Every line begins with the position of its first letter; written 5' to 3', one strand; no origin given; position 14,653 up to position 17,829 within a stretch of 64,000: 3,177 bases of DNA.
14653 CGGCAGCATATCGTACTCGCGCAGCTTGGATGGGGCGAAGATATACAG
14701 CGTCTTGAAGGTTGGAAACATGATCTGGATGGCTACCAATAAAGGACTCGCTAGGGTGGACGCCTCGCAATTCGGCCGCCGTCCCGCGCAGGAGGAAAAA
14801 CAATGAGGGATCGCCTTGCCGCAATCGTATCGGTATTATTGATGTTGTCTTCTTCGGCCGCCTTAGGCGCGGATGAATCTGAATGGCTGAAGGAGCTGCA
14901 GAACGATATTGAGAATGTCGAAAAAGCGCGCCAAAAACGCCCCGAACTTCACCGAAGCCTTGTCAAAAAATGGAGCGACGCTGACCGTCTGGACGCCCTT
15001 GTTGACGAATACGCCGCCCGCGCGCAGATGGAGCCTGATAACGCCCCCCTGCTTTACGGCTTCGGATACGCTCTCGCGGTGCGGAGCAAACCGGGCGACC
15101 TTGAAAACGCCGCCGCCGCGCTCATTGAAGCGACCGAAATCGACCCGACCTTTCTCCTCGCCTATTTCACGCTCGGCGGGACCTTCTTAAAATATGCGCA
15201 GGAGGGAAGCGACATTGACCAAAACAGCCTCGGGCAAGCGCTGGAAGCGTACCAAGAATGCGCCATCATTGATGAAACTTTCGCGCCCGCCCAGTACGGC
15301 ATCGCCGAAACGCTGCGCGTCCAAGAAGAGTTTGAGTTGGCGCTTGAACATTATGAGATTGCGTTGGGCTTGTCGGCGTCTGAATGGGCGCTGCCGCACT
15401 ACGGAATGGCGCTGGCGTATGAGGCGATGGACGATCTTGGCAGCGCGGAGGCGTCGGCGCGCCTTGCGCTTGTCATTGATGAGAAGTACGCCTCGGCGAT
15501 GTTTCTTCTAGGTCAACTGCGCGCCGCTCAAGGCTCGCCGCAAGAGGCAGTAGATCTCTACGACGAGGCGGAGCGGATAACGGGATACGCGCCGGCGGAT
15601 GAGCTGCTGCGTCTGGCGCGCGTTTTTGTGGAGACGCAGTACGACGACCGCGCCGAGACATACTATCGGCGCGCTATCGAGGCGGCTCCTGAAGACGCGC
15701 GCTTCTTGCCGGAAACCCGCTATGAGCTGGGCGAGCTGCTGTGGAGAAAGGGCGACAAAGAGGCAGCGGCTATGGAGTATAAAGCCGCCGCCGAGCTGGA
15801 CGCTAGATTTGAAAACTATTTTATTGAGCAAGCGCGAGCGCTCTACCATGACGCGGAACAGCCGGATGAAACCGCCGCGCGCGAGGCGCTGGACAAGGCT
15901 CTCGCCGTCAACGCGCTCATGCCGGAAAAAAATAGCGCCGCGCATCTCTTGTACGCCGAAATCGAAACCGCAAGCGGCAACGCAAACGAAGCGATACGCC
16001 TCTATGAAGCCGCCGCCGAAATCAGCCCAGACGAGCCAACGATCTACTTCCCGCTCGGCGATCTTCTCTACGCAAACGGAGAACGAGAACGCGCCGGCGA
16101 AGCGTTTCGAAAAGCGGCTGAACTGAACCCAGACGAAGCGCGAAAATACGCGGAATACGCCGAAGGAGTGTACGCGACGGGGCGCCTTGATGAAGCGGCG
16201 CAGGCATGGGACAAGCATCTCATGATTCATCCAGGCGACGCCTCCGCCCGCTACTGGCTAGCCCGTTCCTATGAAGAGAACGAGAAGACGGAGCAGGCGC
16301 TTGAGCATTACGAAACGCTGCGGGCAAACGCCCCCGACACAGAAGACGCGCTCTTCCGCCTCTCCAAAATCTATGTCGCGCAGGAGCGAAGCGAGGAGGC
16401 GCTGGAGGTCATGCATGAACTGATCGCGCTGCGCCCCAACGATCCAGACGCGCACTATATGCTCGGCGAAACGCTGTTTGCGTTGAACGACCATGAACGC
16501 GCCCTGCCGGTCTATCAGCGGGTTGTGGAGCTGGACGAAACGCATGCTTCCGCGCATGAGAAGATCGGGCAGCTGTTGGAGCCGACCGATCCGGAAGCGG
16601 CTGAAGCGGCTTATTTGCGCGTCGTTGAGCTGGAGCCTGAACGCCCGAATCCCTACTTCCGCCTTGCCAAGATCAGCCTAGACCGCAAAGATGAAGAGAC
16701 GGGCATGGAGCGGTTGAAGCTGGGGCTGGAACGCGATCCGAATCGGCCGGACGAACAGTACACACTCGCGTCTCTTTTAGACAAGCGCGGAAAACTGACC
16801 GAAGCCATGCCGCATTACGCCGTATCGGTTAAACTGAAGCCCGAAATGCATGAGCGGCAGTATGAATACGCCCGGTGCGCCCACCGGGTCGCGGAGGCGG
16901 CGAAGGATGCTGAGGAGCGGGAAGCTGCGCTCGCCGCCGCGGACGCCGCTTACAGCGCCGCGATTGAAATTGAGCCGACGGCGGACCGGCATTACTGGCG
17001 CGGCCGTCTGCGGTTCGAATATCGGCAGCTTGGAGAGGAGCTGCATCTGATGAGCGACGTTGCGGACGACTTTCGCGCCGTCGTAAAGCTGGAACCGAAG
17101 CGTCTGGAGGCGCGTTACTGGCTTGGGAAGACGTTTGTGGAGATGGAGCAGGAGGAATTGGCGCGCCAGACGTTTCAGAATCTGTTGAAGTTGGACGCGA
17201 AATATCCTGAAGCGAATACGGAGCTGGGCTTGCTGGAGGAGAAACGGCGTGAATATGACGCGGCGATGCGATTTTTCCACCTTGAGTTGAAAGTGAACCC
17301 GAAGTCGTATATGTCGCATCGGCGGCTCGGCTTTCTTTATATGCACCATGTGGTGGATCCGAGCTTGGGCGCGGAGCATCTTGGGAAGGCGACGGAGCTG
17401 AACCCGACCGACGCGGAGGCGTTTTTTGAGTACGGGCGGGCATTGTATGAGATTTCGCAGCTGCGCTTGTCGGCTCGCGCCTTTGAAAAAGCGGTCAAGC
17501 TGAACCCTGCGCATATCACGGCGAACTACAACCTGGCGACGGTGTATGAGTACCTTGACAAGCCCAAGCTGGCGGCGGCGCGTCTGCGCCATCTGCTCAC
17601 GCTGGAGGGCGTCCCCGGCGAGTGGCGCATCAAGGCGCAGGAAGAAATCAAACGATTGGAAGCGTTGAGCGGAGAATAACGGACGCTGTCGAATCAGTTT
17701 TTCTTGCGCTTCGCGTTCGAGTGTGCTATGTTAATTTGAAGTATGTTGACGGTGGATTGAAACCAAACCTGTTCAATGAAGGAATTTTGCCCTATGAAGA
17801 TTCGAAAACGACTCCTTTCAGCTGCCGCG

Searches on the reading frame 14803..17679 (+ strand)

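Call 80: search_protein_families(library=pfam, proteins=[window:14803-17679:+], max_evalue=0.001)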
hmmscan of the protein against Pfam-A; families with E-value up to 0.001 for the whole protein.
window:14803-17679:+ (958 aa): 21 families
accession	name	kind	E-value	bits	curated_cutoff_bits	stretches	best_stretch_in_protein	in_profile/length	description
PF13414.12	TPR_11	-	3.1e-51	171.2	26.8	3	387-426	3-42/42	TPR repeat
PF13181.12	TPR_8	-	6.9e-43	141.6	25.7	1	549-581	2-34/34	Tetratricopeptide repeat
PF07719.23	TPR_2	-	7.4e-43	141.6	27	1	548-581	1-34/34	Tetratricopeptide repeat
PF13431.12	TPR_17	-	1.8e-41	137.4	24.4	0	540-568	5-33/34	Tetratricopeptide repeat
PF13432.12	TPR_16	-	2.8e-39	133.6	32.7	4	520-579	3-62/65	Tetratricopeptide repeat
PF13428.12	TPR_14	-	2.2e-33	111.7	23.5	3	379-420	2-43/44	Tetratricopeptide repeat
PF14559.12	TPR_19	-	3.7e-33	114.1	25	3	525-586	2-63/68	Tetratricopeptide repeat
PF00515.34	TPR_1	-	5.3e-31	105.6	27.8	1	548-581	1-34/34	Tetratricopeptide repeat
PF23914.1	TPR_CcmH_CycH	-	4.4e-22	79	42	1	409-513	47-154/158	Cytochrome c-type biogenesis protein H TPR domain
PF13174.12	TPR_6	-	8e-21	73.6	26.3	1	482-513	2-33/33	Tetratricopeptide repeat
PF12895.13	ANAPC3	-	2.6e-18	66.5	27.2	1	460-537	3-79/82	Anaphase-promoting complex, cyclosome, subunit 3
PF13424.12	TPR_12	-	1.2e-15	57.9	30.1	1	516-579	12-76/77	Tetratricopeptide repeat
PF13176.12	TPR_7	-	3.6e-15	55.1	27.9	0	516-549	1-34/36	Tetratricopeptide repeat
PF13371.12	TPR_9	-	2.3e-10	40.8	35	1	522-584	3-65/73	Tetratricopeptide repeat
PF24575.1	TPR_Slam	-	4.7e-09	37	35.2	0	385-435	54-104/104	Surface lipoprotein assembly modifier, N-terminal TPR repeats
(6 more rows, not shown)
